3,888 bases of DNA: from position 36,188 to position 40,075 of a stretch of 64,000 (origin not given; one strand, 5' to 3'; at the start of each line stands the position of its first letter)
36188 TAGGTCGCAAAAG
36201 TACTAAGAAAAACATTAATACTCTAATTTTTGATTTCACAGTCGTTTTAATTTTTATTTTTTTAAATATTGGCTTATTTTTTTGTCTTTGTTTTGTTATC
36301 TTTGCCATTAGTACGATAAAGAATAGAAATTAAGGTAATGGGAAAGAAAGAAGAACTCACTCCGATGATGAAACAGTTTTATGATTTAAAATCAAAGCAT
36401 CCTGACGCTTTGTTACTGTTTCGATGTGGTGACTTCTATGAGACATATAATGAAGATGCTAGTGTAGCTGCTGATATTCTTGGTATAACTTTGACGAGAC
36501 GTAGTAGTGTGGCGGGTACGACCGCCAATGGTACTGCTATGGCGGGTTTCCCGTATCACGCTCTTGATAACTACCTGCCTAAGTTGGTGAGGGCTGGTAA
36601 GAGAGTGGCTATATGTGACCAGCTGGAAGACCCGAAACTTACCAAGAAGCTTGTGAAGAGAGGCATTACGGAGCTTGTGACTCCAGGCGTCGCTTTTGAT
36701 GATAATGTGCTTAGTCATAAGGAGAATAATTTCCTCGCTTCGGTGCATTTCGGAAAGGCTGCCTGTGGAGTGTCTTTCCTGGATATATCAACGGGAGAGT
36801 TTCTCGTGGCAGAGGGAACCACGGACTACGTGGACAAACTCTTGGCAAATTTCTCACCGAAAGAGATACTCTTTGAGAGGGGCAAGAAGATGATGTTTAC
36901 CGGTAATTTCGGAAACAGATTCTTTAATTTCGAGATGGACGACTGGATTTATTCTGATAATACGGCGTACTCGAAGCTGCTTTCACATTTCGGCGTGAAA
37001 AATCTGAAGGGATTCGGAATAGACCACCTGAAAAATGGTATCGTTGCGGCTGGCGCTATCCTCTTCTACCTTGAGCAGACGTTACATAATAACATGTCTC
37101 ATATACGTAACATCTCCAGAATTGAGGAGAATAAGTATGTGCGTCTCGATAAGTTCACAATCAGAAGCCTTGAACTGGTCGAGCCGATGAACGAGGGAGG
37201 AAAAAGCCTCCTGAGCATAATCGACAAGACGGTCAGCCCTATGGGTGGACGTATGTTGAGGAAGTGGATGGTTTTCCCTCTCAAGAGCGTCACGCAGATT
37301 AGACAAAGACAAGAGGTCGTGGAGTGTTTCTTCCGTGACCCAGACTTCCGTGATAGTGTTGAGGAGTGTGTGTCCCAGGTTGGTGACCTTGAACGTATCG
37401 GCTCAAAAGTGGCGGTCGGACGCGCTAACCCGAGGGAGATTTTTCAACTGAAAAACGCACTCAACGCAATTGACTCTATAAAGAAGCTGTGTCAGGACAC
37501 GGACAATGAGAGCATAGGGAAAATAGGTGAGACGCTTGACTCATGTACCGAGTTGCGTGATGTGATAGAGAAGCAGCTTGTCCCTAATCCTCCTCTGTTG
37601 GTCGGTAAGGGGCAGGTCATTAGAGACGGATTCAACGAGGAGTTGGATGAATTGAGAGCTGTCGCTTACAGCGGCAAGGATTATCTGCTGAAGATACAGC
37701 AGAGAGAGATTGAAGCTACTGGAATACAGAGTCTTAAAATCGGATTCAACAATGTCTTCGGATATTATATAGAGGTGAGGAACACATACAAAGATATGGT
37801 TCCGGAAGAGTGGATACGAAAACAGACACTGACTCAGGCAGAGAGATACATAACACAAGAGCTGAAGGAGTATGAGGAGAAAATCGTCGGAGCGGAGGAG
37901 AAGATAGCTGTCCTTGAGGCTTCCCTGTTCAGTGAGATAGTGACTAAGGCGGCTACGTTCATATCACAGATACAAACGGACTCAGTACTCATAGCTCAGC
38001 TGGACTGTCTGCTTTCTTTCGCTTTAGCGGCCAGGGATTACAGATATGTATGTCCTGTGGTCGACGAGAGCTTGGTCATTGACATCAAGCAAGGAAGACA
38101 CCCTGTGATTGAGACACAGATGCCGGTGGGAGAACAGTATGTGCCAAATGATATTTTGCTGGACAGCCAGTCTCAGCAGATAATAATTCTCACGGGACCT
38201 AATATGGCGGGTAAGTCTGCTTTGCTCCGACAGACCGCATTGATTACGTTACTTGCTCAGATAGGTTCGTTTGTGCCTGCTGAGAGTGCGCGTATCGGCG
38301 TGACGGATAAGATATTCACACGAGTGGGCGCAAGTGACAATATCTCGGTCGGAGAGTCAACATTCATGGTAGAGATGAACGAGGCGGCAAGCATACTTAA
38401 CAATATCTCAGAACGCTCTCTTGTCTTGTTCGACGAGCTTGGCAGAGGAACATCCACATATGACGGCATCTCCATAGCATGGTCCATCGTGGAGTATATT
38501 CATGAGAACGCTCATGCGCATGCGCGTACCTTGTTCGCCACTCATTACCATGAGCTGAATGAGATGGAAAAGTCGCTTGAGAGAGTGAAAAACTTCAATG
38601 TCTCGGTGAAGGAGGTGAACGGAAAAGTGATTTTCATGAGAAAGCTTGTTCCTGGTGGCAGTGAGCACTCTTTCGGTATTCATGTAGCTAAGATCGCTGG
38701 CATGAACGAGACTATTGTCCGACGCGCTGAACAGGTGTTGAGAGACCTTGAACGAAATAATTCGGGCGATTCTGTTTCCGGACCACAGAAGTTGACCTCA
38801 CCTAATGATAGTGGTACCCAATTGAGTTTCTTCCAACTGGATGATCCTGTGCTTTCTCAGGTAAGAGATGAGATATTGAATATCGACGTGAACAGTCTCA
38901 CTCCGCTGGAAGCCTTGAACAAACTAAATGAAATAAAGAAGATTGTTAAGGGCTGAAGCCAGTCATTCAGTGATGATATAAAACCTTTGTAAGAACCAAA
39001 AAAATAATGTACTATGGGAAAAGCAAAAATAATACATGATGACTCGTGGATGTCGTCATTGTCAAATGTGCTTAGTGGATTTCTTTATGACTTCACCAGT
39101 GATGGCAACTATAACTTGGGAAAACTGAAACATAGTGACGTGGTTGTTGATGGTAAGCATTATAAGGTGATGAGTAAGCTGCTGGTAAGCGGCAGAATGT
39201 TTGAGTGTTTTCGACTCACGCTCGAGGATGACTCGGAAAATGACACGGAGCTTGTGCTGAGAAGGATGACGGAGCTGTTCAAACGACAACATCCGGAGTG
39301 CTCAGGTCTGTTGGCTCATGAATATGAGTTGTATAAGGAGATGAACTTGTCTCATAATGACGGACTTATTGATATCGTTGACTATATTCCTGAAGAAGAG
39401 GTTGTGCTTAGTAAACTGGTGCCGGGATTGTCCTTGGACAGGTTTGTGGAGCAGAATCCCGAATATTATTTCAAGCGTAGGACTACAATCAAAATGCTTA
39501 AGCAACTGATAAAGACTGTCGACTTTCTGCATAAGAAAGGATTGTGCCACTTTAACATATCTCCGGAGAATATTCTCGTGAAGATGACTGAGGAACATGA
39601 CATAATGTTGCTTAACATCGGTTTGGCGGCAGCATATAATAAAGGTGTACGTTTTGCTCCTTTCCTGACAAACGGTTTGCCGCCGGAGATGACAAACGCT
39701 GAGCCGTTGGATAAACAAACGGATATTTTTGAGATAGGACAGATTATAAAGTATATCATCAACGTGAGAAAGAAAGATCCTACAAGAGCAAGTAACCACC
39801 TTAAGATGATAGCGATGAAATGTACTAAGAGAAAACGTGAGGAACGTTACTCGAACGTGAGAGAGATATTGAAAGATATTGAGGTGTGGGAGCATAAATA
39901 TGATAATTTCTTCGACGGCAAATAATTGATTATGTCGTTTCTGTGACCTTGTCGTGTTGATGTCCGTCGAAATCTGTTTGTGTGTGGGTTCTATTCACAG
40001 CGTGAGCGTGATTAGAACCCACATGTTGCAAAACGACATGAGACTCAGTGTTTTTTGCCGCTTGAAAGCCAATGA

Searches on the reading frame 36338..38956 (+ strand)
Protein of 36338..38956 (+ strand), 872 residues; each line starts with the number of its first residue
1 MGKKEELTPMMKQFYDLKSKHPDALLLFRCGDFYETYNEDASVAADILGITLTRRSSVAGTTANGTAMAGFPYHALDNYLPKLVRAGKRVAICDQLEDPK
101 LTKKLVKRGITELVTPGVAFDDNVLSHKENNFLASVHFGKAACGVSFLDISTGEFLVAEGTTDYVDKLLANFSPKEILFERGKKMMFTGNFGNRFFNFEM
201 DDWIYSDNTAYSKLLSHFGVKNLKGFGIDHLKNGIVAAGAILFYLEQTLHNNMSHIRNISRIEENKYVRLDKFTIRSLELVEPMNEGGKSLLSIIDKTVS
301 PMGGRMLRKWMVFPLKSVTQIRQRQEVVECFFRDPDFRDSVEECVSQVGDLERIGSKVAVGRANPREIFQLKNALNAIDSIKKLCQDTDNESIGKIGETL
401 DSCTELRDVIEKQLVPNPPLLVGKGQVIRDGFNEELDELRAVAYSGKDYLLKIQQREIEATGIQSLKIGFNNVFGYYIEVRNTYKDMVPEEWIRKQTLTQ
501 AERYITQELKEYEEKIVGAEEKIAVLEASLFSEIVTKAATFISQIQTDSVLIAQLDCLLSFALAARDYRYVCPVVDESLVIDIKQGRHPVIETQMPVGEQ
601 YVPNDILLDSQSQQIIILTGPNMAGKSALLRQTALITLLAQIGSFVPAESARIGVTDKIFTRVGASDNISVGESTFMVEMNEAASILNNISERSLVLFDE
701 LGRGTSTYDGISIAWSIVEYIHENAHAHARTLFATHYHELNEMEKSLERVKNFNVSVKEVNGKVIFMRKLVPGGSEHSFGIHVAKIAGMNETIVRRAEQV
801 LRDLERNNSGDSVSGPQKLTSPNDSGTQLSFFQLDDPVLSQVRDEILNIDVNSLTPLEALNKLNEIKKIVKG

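Call 92: search_protein_families(library=pfam, proteins=[window:36338-38956:+], max_evalue=0.001)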
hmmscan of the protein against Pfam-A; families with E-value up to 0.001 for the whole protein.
window:36338-38956:+ (872 aa): 5 families
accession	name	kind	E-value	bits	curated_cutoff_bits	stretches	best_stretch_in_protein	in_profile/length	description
PF00488.27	MutS_V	-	5.4e-80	268.3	30.2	1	616-805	1-188/188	MutS domain V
PF05192.23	MutS_III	-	1.4e-44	153.2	34.1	1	274-562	2-194/194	MutS domain III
PF01624.25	MutS_I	-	2e-39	134.7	20.6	1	8-122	1-112/113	MutS domain I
PF05190.23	MutS_IV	-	1.6e-26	92.8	22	1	431-521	1-91/92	MutS family domain IV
PF05188.22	MutS_II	-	5.9e-20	72.5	25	1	131-257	1-133/133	MutS domain II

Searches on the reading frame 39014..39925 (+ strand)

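Call 92: search_protein_families(library=pfam, proteins=[window:39014-39925:+], max_evalue=0.001)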
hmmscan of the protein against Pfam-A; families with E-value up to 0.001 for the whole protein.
window:39014-39925:+ (303 aa): 2 families
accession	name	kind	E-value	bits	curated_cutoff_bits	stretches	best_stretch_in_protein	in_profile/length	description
PF00069.31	Pkinase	-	7.6e-15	55.4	31.7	1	100-272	45-212/263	Protein kinase domain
PF07714.23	PK_Tyr_Ser-Thr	-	2e-08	34.3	23.1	1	57-286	7-233/258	Protein tyrosine and serine/threonine kinase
